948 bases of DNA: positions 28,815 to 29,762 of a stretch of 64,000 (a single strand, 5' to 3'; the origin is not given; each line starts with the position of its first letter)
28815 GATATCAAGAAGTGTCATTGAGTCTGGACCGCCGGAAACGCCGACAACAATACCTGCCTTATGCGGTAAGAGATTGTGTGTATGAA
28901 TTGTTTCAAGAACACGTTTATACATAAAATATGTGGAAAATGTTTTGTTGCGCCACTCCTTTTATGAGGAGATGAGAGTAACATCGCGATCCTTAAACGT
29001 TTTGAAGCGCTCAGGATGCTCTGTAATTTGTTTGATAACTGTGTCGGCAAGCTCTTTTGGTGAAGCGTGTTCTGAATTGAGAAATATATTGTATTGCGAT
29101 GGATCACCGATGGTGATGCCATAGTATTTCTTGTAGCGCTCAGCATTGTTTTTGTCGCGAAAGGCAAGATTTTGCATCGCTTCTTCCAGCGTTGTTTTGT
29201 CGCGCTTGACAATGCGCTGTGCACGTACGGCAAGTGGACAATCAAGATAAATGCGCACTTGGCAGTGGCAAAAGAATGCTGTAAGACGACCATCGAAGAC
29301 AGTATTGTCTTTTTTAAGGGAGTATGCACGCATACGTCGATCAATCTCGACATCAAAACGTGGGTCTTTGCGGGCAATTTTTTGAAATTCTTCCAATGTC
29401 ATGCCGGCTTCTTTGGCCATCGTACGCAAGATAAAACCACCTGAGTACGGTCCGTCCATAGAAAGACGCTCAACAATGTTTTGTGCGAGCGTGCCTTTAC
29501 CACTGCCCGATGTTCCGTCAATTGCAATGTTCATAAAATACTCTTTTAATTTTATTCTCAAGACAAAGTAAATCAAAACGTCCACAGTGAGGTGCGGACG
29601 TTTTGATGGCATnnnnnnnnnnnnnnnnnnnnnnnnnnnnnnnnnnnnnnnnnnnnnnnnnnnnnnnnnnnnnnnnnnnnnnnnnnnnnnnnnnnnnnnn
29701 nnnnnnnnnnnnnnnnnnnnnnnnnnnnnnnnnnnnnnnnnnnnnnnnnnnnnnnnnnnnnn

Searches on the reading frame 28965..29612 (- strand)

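Call 115: search_protein_families(library=pfam, proteins=[window:28965-29612:-], max_evalue=0.001)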
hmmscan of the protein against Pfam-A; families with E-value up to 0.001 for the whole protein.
window:28965-29612:- (216 aa): 5 families
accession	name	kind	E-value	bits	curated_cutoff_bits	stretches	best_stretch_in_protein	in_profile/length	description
PF13189.12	Cytidylate_kin2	-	6.1e-21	75.8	28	1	28-182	1-176/176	Cytidylate kinase-like family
PF13238.12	AAA_18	-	5e-14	53.3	29.4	1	29-142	1-116/128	AAA domain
PF02224.24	Cytidylate_kin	-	1.4e-12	48.2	26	2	88-197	100-210/211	Cytidylate kinase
PF13207.12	AAA_17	-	2.4e-10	41.3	27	1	33-137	2-122/136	AAA domain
PF02223.23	Thymidylate_kin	-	0.00059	20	27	0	31-52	1-22/185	Thymidylate kinase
